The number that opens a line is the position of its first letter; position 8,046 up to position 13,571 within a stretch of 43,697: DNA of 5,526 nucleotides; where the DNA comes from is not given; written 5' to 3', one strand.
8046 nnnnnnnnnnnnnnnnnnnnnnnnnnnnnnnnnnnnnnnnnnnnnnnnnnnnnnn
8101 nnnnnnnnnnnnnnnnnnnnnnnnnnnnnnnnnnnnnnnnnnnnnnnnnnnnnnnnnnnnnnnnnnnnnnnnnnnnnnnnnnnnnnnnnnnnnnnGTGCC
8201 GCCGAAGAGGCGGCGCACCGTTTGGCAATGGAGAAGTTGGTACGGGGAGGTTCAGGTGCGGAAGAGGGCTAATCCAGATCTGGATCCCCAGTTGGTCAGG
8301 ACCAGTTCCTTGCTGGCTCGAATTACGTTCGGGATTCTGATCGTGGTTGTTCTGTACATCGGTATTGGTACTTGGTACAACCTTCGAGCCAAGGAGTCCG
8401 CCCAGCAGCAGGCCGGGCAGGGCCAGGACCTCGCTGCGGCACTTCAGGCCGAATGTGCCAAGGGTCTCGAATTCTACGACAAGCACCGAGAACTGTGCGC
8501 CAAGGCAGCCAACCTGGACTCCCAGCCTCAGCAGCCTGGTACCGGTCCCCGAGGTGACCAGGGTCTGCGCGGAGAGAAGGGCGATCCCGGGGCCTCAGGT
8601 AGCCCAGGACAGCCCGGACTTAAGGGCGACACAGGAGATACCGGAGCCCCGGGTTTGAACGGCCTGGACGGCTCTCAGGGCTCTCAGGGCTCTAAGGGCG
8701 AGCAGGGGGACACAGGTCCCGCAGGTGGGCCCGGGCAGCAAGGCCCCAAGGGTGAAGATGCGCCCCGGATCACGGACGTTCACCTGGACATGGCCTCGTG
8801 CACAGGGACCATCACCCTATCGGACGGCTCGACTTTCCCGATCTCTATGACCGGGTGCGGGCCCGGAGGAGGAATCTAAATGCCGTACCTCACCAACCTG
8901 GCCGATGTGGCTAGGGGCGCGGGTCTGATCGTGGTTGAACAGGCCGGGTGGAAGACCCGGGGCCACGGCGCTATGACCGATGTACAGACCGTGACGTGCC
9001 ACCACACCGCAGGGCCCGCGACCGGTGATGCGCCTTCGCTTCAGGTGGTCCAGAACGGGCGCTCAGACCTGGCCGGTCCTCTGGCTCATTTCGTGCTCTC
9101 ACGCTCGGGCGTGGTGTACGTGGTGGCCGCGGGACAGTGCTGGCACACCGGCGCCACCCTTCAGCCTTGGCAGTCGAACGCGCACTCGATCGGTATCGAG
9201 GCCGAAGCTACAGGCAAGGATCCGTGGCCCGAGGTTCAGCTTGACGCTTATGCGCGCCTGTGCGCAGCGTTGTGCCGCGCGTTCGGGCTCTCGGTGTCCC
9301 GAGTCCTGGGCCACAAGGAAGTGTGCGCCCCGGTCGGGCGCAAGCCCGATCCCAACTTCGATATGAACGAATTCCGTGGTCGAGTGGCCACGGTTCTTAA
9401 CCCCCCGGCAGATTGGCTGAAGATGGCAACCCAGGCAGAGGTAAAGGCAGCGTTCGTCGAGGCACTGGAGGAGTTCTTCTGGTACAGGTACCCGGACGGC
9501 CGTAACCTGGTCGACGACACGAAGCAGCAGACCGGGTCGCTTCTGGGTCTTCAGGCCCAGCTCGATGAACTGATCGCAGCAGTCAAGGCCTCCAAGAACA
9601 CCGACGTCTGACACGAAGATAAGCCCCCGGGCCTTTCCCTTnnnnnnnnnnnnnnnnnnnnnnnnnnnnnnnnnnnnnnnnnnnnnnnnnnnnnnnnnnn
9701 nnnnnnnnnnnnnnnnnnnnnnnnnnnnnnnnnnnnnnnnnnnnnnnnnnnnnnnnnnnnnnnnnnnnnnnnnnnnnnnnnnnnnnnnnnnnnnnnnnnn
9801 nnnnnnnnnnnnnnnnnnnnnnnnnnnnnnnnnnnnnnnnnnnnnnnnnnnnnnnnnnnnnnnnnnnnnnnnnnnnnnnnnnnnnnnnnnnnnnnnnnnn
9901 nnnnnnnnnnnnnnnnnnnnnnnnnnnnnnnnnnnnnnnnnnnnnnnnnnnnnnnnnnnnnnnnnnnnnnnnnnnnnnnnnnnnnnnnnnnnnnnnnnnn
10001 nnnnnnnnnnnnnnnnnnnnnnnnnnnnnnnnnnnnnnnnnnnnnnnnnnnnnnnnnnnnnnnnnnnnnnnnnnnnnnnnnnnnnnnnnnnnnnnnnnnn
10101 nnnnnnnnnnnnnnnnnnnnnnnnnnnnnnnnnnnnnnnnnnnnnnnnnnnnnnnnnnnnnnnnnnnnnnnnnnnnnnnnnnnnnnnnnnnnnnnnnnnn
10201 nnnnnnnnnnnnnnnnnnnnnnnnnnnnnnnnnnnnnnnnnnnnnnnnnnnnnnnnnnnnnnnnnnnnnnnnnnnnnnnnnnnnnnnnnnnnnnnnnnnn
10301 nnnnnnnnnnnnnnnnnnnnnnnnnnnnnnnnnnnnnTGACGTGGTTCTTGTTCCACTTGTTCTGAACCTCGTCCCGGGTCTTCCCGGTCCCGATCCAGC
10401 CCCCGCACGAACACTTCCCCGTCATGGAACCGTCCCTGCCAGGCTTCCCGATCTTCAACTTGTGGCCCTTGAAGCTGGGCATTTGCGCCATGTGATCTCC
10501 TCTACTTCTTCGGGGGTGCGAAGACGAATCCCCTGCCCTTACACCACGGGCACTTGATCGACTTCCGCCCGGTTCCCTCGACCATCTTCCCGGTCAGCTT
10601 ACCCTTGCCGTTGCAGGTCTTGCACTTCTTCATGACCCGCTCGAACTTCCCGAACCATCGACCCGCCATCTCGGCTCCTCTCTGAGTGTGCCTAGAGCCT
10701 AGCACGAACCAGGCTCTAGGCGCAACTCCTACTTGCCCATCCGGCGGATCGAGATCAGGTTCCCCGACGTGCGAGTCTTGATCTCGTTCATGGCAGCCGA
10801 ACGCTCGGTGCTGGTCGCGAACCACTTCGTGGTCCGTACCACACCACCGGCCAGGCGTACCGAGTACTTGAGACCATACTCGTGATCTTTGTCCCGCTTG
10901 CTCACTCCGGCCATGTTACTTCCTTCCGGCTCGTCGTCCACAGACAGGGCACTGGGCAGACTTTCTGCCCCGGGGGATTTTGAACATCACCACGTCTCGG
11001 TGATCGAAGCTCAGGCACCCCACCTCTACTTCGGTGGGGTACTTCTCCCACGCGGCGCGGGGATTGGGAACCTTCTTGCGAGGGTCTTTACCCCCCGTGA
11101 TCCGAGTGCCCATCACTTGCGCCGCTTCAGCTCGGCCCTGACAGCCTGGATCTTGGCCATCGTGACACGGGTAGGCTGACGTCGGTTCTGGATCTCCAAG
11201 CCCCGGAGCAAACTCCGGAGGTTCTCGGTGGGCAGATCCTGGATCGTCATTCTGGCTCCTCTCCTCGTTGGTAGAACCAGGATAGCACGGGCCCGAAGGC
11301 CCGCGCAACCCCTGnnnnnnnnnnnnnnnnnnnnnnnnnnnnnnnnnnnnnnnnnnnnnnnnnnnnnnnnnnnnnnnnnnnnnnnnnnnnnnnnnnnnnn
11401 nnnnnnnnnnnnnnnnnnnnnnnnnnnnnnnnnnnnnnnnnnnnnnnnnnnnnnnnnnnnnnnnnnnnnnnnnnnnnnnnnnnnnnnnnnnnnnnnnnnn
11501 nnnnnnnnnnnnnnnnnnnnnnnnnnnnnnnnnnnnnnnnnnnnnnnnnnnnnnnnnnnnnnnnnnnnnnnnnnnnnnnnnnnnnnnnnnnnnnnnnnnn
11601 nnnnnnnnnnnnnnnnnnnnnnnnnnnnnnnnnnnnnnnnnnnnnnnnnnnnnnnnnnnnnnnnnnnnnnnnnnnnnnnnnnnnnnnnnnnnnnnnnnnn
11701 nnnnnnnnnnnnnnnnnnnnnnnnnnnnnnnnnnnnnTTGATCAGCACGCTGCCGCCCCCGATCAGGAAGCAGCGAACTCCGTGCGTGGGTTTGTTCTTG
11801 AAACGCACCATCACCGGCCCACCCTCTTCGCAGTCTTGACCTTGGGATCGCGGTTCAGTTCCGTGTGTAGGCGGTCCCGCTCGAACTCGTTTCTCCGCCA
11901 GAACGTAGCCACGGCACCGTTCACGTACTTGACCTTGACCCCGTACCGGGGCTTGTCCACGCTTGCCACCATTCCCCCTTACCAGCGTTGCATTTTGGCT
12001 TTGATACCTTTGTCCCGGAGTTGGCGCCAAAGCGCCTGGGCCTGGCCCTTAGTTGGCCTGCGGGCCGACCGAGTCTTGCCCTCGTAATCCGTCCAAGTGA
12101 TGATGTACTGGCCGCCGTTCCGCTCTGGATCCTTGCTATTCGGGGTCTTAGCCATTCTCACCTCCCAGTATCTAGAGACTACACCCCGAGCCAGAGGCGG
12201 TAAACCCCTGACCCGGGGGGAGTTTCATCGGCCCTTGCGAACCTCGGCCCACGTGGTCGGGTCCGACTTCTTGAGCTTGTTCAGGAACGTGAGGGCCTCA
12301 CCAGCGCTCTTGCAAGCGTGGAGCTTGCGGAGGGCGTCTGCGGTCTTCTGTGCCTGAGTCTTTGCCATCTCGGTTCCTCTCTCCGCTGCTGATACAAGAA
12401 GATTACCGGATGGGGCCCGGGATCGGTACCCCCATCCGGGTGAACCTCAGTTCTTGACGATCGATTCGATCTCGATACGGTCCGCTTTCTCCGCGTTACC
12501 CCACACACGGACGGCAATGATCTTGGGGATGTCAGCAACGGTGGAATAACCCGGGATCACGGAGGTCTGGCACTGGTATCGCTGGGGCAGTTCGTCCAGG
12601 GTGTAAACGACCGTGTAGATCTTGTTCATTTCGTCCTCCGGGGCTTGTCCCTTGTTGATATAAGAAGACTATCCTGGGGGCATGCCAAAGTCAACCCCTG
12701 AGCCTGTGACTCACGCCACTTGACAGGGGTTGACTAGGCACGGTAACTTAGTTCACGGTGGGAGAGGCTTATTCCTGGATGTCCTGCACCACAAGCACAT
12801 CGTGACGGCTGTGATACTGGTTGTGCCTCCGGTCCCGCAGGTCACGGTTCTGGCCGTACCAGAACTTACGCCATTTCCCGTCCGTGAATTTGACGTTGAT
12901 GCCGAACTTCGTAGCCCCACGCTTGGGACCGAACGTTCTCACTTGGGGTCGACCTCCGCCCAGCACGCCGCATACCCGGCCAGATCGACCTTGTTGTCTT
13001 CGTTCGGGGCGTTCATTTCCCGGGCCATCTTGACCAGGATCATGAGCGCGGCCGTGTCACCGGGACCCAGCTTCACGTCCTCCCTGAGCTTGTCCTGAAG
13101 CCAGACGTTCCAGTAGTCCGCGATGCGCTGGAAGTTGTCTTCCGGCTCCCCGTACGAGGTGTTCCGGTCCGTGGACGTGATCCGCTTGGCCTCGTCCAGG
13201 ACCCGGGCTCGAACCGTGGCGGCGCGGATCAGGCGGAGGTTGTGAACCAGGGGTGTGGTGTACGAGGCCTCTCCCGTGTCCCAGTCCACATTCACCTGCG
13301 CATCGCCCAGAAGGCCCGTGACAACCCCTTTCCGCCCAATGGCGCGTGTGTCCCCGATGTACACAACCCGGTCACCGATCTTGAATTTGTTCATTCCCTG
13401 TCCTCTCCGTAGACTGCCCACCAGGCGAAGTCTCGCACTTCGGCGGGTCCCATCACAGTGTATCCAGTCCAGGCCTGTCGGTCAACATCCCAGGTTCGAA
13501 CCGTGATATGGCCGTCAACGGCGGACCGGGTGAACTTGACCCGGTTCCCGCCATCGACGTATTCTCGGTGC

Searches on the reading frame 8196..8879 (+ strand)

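Call 41: search_protein_families(library=phrogs, proteins=[window:8196-8879:+], max_evalue=0.001)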
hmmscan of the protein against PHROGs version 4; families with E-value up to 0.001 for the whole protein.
window:8196-8879:+ (227 aa): 24 families
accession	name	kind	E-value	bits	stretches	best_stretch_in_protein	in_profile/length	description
phrog_18350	-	tail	2.4e-20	74.3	2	43-188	23-180/253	tail fiber protein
phrog_366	-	tail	1.5e-14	55.3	1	79-191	293-383/474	tail fiber protein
phrog_819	-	tail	2.1e-14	53.7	1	107-190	501-584/1024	tail protein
phrog_8745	-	tail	4.2e-14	51.8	1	111-190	1380-1459/1803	tail fiber protein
phrog_1806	-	tail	1.2e-13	52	1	59-187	38-182/276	collagen like minor tail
phrog_6320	-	tail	1.3e-12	48.4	1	112-187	99-177/745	tail fiber protein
phrog_5073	-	tail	3e-12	47.3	1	116-187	287-361/519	tail fiber protein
phrog_26246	-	tail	3.1e-09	37.5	1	117-188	104-175/329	tail protein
phrog_29268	-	unknown function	4.2e-08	32.8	1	115-210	458-559/653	-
phrog_38806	-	unknown function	9.6e-08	32.7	1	115-194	77-158/285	-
phrog_33406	-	tail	1.1e-07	31.5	1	113-181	205-273/651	tail fiber protein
phrog_1658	-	unknown function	1e-06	29.7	1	135-197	52-115/239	-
phrog_30509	-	tail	1.1e-06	29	1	90-186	18-114/254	collagen like minor tail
phrog_38766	-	head and packaging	2.1e-06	27.6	1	122-191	75-144/478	virion structural protein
phrog_32123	-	unknown function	2.8e-06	26.9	1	117-192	233-308/532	-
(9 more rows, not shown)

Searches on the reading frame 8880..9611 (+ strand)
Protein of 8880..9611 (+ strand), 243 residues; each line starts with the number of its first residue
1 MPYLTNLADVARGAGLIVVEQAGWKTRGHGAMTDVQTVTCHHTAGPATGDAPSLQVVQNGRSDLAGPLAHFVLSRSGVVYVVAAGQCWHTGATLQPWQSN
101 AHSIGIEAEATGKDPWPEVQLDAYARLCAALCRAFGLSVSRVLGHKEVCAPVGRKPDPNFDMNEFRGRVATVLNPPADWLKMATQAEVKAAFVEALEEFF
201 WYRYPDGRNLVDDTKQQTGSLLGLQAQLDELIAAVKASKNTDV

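Call 41: search_protein_families(library=phrogs, proteins=[window:8880-9611:+], max_evalue=0.001)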
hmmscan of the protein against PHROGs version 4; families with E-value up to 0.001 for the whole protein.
window:8880-9611:+ (243 aa): 14 families
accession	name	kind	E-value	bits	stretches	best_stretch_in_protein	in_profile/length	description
phrog_880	-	lysis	3e-45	156.4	1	4-189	161-352/435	endolysin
phrog_1493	-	lysis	5.1e-18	66.4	1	20-227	14-219/394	endolysin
phrog_700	-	lysis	5.5e-17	63.3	1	15-222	221-424/491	endolysin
phrog_2998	-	lysis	2.8e-15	57.8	1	6-175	97-301/485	endolysin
phrog_833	-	lysis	1.4e-14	55.5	1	31-150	26-144/294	endolysin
phrog_19265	-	unknown function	3.3e-12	47.7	1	34-180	23-167/293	-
phrog_670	-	lysis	1.1e-10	42.1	1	11-160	85-237/596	endolysin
phrog_9611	-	lysis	1.2e-09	39.1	1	20-171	9-167/246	endolysin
phrog_1794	-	lysis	1.8e-09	38.4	1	29-173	50-199/336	amidase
phrog_2338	-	lysis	4.2e-09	37.2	1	26-153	19-144/346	endolysin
phrog_7698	-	lysis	1.4e-07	32.6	1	32-146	21-130/316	endolysin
phrog_14048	-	lysis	8.6e-07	29.9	1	34-138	26-130/305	endolysin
phrog_15001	-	lysis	1.7e-05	25.1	1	86-150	99-162/367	endolysin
phrog_3088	-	lysis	0.00055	20.8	1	35-159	24-141/248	amidase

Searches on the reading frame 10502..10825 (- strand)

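Call 41: search_protein_families(library=phrogs, proteins=[window:10502-10825:-], max_evalue=0.001)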
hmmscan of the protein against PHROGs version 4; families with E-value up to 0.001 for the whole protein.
window:10502-10825:- (107 aa): 4 families
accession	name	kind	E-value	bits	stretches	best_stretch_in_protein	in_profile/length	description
phrog_8897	-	unknown function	0.0001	23.7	1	62-100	80-114/119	-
phrog_6730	-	unknown function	0.00014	22.8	0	55-82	68-95/106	-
phrog_6060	-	transcription regulation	0.00044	21.1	1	66-100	14-48/61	anti-termination protein Q-like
phrog_12574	-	unknown function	0.00067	20.9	0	66-101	37-68/75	-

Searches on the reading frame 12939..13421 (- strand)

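Call 40: search_protein_families(library=phrogs, proteins=[window:12939-13421:-], max_evalue=0.001)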
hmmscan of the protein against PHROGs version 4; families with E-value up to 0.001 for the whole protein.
window:12939-13421:- (160 aa): 6 families
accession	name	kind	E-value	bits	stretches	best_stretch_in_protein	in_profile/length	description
phrog_474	-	other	6.7e-24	86.2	1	67-157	125-210/274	phosphofructokinase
phrog_18396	-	unknown function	1.6e-21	78.5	1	68-157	154-244/248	-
phrog_1167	-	other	1.7e-20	74.9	1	72-158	4-85/169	phosphofructokinase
phrog_6328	-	unknown function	4.1e-12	47.8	1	65-155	153-239/249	-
phrog_7955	-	unknown function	2.1e-05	25.6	1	11-56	4-51/63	-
phrog_7871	-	unknown function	3.6e-05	24.7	1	10-53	1-56/73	-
